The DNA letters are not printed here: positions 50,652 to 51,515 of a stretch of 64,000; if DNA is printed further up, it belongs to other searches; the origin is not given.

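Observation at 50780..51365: The murD slot of an otherwise complete dcw cluster holds only a degenerate MurD C-terminal domain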

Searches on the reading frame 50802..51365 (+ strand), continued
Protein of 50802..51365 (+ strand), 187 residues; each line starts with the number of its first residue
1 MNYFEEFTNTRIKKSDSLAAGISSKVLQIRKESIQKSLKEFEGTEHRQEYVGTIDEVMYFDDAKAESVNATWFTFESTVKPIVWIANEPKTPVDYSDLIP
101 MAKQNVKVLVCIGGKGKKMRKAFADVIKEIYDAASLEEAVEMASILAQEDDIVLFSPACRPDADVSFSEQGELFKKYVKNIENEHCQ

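Call 35: predict_structure(alignment_id=A1)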
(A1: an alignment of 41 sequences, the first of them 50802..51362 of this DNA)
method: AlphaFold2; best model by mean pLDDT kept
length: 187 residues; sequences in the alignment: 41
mean_pLDDT: 77.4   pTM: 0.71
mean pLDDT of the five models: 77.4, 77.1, 76.2, 76.2, 72.1
residues with pLDDT >= 90: 87; 70-90: 47; 50-70: 13; < 50: 40
segments of 3 or more residues with pLDDT < 50: 1-22, 27-31, 35-45
pLDDT, mean of each block of 10 residues (from residue 1): 31 38 47 47 58 94 88 89 91 89 96 78 92 94 96 89 79 96 82
secondary structure, 60 per line:
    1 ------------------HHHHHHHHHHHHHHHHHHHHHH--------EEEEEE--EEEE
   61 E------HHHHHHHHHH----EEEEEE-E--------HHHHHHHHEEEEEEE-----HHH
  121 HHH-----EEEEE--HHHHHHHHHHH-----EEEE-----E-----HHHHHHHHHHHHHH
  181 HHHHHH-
elements in order: H19-40 E49-54 E57-61 H68-77 E82-87 H98-105 E106-112 H118-123 E129-133 H136-146 E152-155 H167-186

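Call 36: find_encoding_contigs(protein=P0359, flank=10000, max_places=2)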
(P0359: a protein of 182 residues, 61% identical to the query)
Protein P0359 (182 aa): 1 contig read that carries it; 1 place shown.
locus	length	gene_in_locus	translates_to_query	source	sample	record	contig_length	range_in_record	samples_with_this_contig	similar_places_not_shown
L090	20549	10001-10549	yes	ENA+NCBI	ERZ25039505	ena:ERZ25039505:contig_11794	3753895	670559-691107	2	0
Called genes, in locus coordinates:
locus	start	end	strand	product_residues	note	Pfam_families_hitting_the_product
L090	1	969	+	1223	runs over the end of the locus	PF02574:S-methyl_trans, PF00809:Pterin_bind, PF02607:B12-binding_2, PF02310:B12-binding, PF02965:Met_synt_B12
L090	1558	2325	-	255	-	PF00561:Abhydrolase_1, PF12697:Abhydrolase_6, PF12146:Hydrolase_4, PF00561:Abhydrolase_1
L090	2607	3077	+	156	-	PF02381:MraZ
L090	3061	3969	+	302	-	PF01728:FtsJ (faint), PF01795:Methyltransf_5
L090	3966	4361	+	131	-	PF19579:FtsL_2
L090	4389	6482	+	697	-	PF03717:PBP_dimer, PF00905:Transpeptidase, PF03793:PASTA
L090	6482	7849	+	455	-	PF01225:Mur_ligase, PF08245:Mur_ligase_M, PF02875:Mur_ligase_C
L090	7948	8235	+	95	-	-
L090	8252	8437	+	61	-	-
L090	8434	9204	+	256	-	PF00953:Glycos_transf_4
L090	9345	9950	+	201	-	PF08245:Mur_ligase_M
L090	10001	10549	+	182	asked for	PF02875:Mur_ligase_C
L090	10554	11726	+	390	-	PF01098:FTSW_RODA_SPOVE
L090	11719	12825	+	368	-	PF03033:Glyco_transf_28, PF04101:Glyco_tran_28_C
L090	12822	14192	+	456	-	PF01225:Mur_ligase, PF08245:Mur_ligase_M, PF02875:Mur_ligase_C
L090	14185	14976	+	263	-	-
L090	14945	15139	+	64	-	-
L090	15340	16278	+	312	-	PF02491:SHS2_FTSA, PF00012:HSP70 (faint), PF06277:EutA, PF06723:MreB_Mbl, PF11104:PilM_2 (weak), PF14450:FtsA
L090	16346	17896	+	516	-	PF00091:Tubulin, PF12327:FtsZ_C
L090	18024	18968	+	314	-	PF05552:MS_channel_1st_1 (weak), PF00924:MS_channel_2nd, PF21082:MS_channel_3rd (weak)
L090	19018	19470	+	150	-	PF09424:YqeY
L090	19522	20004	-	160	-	PF11848:DUF3368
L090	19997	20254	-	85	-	PF03683:UPF0175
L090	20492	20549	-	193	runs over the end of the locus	-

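Call 37: find_encoding_contigs(protein=P0271, flank=10000, max_places=2)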
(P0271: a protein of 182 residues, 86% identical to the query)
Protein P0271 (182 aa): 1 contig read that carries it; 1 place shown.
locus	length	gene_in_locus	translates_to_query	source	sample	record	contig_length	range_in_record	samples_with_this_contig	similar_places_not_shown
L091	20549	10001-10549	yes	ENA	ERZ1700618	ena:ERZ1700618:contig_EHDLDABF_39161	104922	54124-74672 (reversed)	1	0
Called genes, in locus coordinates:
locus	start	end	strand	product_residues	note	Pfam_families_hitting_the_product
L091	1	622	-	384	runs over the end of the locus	PF00072:Response_reg, PF00158:Sigma54_activat, PF14532:Sigma54_activ_2, PF00004:AAA (weak), PF07728:AAA_5 (weak), PF25601:AAA_lid_14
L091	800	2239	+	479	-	PF01839:FG-GAP (faint), PF13517:FG-GAP_3 (weak)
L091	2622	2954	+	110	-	PF18962:Por_Secre_tail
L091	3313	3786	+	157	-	PF02381:MraZ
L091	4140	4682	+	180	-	PF01795:Methyltransf_5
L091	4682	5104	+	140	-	PF19579:FtsL_2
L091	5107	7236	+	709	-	PF03717:PBP_dimer, PF00905:Transpeptidase, PF03793:PASTA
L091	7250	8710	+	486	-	PF01225:Mur_ligase, PF08245:Mur_ligase_M, PF02875:Mur_ligase_C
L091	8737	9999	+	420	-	PF10555:MraY_sig1 (weak), PF00953:Glycos_transf_4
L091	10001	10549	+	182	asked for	PF02875:Mur_ligase_C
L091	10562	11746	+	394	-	PF01098:FTSW_RODA_SPOVE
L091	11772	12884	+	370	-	PF03033:Glyco_transf_28, PF04101:Glyco_tran_28_C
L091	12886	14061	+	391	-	PF01225:Mur_ligase, PF08245:Mur_ligase_M, PF02875:Mur_ligase_C (weak)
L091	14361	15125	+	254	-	-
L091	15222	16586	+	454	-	PF11104:PilM_2 (faint), PF14450:FtsA, PF02491:SHS2_FTSA, PF06277:EutA, PF06723:MreB_Mbl, PF14450:FtsA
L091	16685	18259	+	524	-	PF00091:Tubulin, PF12327:FtsZ_C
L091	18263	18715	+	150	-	PF09424:YqeY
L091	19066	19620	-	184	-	PF00106:adh_short, PF13561:adh_short_C2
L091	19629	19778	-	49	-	PF00106:adh_short (weak)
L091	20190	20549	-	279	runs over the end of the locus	PF01266:DAO (faint), PF01494:FAD_binding_3, PF01946:Thi4 (weak), PF03486:HI0933_like (faint), PF05834:Lycopene_cycl (faint), PF12831:FAD_oxidored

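Call 39: find_encoding_contigs(protein=P0354, flank=10000, max_places=2)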
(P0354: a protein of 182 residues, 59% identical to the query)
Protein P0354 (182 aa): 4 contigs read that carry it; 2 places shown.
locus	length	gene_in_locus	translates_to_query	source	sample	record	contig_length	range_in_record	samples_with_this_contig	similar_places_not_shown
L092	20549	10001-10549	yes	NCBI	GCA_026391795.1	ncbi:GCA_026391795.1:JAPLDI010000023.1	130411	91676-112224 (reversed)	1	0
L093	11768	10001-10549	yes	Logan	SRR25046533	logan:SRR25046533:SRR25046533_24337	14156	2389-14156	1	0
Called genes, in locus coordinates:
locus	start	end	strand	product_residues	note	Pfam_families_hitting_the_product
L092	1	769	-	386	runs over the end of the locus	PF00072:Response_reg, PF00158:Sigma54_activat, PF14532:Sigma54_activ_2, PF01078:Mg_chelatase (weak), PF00004:AAA (weak), PF07728:AAA_5, PF25601:AAA_lid_14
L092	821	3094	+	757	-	PF01839:FG-GAP (faint), PF13517:FG-GAP_3 (weak), PF18962:Por_Secre_tail (weak)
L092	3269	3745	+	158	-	PF02381:MraZ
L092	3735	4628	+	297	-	PF01728:FtsJ (weak), PF01795:Methyltransf_5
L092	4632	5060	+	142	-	PF19579:FtsL_2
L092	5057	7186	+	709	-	PF03717:PBP_dimer (faint), PF00905:Transpeptidase, PF03793:PASTA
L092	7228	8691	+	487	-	PF01225:Mur_ligase (weak), PF08245:Mur_ligase_M, PF02875:Mur_ligase_C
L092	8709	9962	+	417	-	PF10555:MraY_sig1 (weak), PF00953:Glycos_transf_4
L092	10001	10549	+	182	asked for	PF02875:Mur_ligase_C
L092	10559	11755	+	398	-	PF01098:FTSW_RODA_SPOVE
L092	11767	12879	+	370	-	PF03033:Glyco_transf_28, PF04101:Glyco_tran_28_C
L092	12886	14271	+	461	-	PF01225:Mur_ligase, PF08245:Mur_ligase_M, PF02875:Mur_ligase_C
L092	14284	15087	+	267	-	-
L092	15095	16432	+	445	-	PF11104:PilM_2 (faint), PF14450:FtsA, PF02491:SHS2_FTSA, PF06723:MreB_Mbl, PF06277:EutA, PF14450:FtsA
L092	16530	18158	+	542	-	PF00091:Tubulin, PF12327:FtsZ_C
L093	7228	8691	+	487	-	PF01225:Mur_ligase (weak), PF08245:Mur_ligase_M, PF02875:Mur_ligase_C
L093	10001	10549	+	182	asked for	PF02875:Mur_ligase_C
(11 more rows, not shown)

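Call 40: find_encoding_contigs(protein=P0386, flank=10000, max_places=2)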
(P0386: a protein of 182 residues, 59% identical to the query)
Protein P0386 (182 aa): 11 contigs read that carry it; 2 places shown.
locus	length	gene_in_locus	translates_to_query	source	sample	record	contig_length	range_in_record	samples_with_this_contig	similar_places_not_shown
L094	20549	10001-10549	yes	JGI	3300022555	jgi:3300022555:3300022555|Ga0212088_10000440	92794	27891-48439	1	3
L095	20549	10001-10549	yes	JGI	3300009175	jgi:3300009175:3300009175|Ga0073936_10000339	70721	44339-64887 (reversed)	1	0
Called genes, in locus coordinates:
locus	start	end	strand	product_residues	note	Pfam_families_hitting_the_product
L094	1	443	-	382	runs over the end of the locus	PF00072:Response_reg, PF00158:Sigma54_activat, PF14532:Sigma54_activ_2, PF01078:Mg_chelatase (faint), PF00004:AAA (weak), PF07728:AAA_5, PF25601:AAA_lid_14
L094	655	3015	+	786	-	PF13517:FG-GAP_3 (weak), PF14783:BBS2_Mid (faint), PF23743:Beta-prop_BBS7 (faint), PF13517:FG-GAP_3, PF01839:FG-GAP (weak), PF13517:FG-GAP_3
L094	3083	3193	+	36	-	-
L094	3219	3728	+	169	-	PF02381:MraZ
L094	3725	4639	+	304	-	PF01795:Methyltransf_5, PF01728:FtsJ (faint)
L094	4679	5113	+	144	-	PF19579:FtsL_2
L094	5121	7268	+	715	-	PF03717:PBP_dimer (weak), PF00905:Transpeptidase, PF03793:PASTA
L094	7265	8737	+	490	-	PF01225:Mur_ligase, PF08245:Mur_ligase_M, PF02875:Mur_ligase_C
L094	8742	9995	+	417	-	PF00953:Glycos_transf_4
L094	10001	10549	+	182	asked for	PF02875:Mur_ligase_C (weak)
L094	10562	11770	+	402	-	PF01098:FTSW_RODA_SPOVE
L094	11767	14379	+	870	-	PF03033:Glyco_transf_28, PF04101:Glyco_tran_28_C, PF01225:Mur_ligase, PF08245:Mur_ligase_M, PF02875:Mur_ligase_C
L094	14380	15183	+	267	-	-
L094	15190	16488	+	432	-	PF00012:HSP70 (faint), PF11104:PilM_2 (faint), PF14450:FtsA, PF02491:SHS2_FTSA, PF06277:EutA, PF06723:MreB_Mbl, PF14450:FtsA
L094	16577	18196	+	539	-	PF00091:Tubulin, PF12327:FtsZ_C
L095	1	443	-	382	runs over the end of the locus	PF00072:Response_reg, PF00158:Sigma54_activat, PF14532:Sigma54_activ_2, PF01078:Mg_chelatase (faint), PF00004:AAA (weak), PF07728:AAA_5, PF25601:AAA_lid_14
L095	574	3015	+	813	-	PF13517:FG-GAP_3 (weak), PF14783:BBS2_Mid (faint), PF23743:Beta-prop_BBS7 (faint), PF13517:FG-GAP_3, PF01839:FG-GAP (weak), PF13517:FG-GAP_3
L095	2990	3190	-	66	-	-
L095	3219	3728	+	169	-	PF02381:MraZ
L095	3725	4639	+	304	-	PF01795:Methyltransf_5, PF01728:FtsJ (faint)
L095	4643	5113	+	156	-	PF19579:FtsL_2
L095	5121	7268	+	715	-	PF03717:PBP_dimer (weak), PF00905:Transpeptidase, PF03793:PASTA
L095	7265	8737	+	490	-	PF01225:Mur_ligase, PF08245:Mur_ligase_M, PF02875:Mur_ligase_C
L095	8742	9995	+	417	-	PF00953:Glycos_transf_4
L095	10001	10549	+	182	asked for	PF02875:Mur_ligase_C (weak)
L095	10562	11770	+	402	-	PF01098:FTSW_RODA_SPOVE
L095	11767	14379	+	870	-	PF03033:Glyco_transf_28, PF04101:Glyco_tran_28_C, PF01225:Mur_ligase, PF08245:Mur_ligase_M, PF02875:Mur_ligase_C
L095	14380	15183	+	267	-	-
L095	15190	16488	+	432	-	PF00012:HSP70 (faint), PF11104:PilM_2 (faint), PF14450:FtsA, PF02491:SHS2_FTSA, PF06277:EutA, PF06723:MreB_Mbl, PF14450:FtsA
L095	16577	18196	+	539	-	PF00091:Tubulin, PF12327:FtsZ_C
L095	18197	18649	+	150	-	PF09424:YqeY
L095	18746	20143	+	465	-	-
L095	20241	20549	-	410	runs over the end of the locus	PF00890:FAD_binding_2 (faint), PF01266:DAO (weak), PF01494:FAD_binding_3, PF03486:HI0933_like (faint), PF05834:Lycopene_cycl (faint), PF12831:FAD_oxidored (weak), PF13450:NAD_binding_8 (weak), PF22578:GGR_cat (weak), +2 more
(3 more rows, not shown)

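Call 44: fold_search(model_id=the predicted structure, library=pdb)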
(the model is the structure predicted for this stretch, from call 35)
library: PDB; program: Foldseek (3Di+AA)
matches with E <= 10: 1421; with E <= 0.001: 52
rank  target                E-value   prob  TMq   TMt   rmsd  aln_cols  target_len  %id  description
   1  7ti7                  1.4e-11  1.00  0.65  0.29   5.5       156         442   32  Crystal Structure of UDP-N-acetylmuramoylalanine-D-glutamate ligase from Acinetobacter baumannii AB5075-UW in complex wi (released 2022-01-26)
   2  7u35_C                7.6e-11  1.00  0.68  0.31   4.5       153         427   31  Crystal Structure of UDP-N-acetylmuramoylalanine--D-glutamate ligase (MurD) from Pseudomonas aeruginosa PAO1 in comple (released 2022-03-09)
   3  7sy9_A                9.3e-11  1.00  0.66  0.30   2.4       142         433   32  Crystal Structure of UDP-N-acetylmuramoylalanine--D-glutamate ligase (MurD) from Pseudomonas aeruginosa PAO1 (released 2021-12-15)
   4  7sy9_B                1.1e-10  1.00  0.67  0.30   2.4       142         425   32  Crystal Structure of UDP-N-acetylmuramoylalanine--D-glutamate ligase (MurD) from Pseudomonas aeruginosa PAO1 (released 2021-12-15)
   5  7u35_B                1.3e-10  1.00  0.68  0.30   4.5       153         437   31  Crystal Structure of UDP-N-acetylmuramoylalanine--D-glutamate ligase (MurD) from Pseudomonas aeruginosa PAO1 in comple (released 2022-03-09)
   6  7sir                  1.5e-10  1.00  0.67  0.31   3.8       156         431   33  Crystal Structure of UDP-N-acetylmuramoylalanine-D-glutamate ligase from Acinetobacter baumannii AB5075-UW (released 2021-11-03)
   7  7u35_A                1.6e-10  1.00  0.66  0.30   1.9       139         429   32  Crystal Structure of UDP-N-acetylmuramoylalanine--D-glutamate ligase (MurD) from Pseudomonas aeruginosa PAO1 in comple (released 2022-03-09)
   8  8dp2                  2.2e-10  1.00  0.67  0.29   5.4       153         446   31  Crystal Structure of UDP-N-acetylmuramoylalanine--D-glutamate ligase (MurD) from Pseudomonas aeruginosa PAO1 in complex  (released 2022-08-17)
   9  4buc_A                3.4e-10  1.00  0.61  0.28   4.9       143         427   29  CRYSTAL STRUCTURE OF MURD LIGASE FROM THERMOTOGA MARITIMA IN APO FORM (released 2013-07-17)
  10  3lk7                  9.8e-10  1.00  0.67  0.29   2.0       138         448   22  The Crystal Structure of UDP-N-acetylmuramoylalanine-D-glutamate (MurD) ligase from Streptococcus agalactiae to 1.5A (released 2010-02-09)
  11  2jfh                  5.0e-09  1.00  0.64  0.29   6.2       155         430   26  Crystal structure of MurD ligase in complex with L-Glu containing sulfonamide inhibitor (released 2007-05-15)
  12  1eeh                  5.7e-09  1.00  0.59  0.27   2.9       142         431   25  UDP-N-ACETYLMURAMOYL-L-ALANINE:D-GLUTAMATE LIGASE (released 2001-01-17)
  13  8v8x                  7.0e-09  1.00  0.63  0.29   2.5       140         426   25  Crystal Structure of Apo UDP-N-acetylmuramoylalanine--D-glutamate ligase (MurD) from E. coli (Orthorhombic P form2) (released 2023-12-13)
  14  8vw0                  1.0e-08  1.00  0.63  0.28   2.4       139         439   25  Crystal Structure of Apo UDP-N-acetylmuramoylalanine--D-glutamate ligase (MurD) from E. coli (AMP bound) (released 2024-02-14)
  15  2vte                  1.3e-08  1.00  0.63  0.29   2.4       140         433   25  Crystal structure of MurD ligase in complex with D-Glu containing sulfonamide inhibitor (released 2008-11-25)
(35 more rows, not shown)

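Call 64: list_cluster_members(proteins=[window:50802-51362:+, P0025, P0354, P0010, P0048])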
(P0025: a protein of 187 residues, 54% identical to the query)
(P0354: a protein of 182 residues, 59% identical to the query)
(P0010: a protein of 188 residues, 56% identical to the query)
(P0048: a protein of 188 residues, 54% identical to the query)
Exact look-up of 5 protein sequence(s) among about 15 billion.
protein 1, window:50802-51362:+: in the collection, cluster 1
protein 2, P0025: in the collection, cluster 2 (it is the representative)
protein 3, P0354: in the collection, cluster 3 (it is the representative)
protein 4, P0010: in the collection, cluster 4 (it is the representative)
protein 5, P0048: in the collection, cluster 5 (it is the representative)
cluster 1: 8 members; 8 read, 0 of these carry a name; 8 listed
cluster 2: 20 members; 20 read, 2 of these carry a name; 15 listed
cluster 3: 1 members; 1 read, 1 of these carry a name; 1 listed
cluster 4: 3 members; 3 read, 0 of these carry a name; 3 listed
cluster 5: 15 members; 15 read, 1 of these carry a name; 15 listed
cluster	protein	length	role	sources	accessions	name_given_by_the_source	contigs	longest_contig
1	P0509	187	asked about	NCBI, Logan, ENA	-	-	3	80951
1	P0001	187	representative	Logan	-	-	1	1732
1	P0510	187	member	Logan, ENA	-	-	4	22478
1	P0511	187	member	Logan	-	-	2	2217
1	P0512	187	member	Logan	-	-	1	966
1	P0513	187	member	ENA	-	-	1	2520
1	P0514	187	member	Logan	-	-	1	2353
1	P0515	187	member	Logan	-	-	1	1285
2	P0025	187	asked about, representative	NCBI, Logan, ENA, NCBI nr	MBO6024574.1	MAG: hypothetical protein J6P83_06955 [Bacteroidales bacterium] | hypothetical protein [Bacteroidales bacterium]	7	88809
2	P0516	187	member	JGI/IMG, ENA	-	UDP-N-acetylmuramoylalanine--D-glutamate ligase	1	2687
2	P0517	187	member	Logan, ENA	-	-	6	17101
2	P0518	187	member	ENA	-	-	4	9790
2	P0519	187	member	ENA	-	-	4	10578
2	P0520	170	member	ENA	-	-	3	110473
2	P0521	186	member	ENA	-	-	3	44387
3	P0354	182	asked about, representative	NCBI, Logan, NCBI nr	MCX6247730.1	MAG: hypothetical protein NTW10_08350 [Bacteroidetes bacterium] | hypothetical protein [Bacteroidota bacterium]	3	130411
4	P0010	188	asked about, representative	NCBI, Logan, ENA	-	-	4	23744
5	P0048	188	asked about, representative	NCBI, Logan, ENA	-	-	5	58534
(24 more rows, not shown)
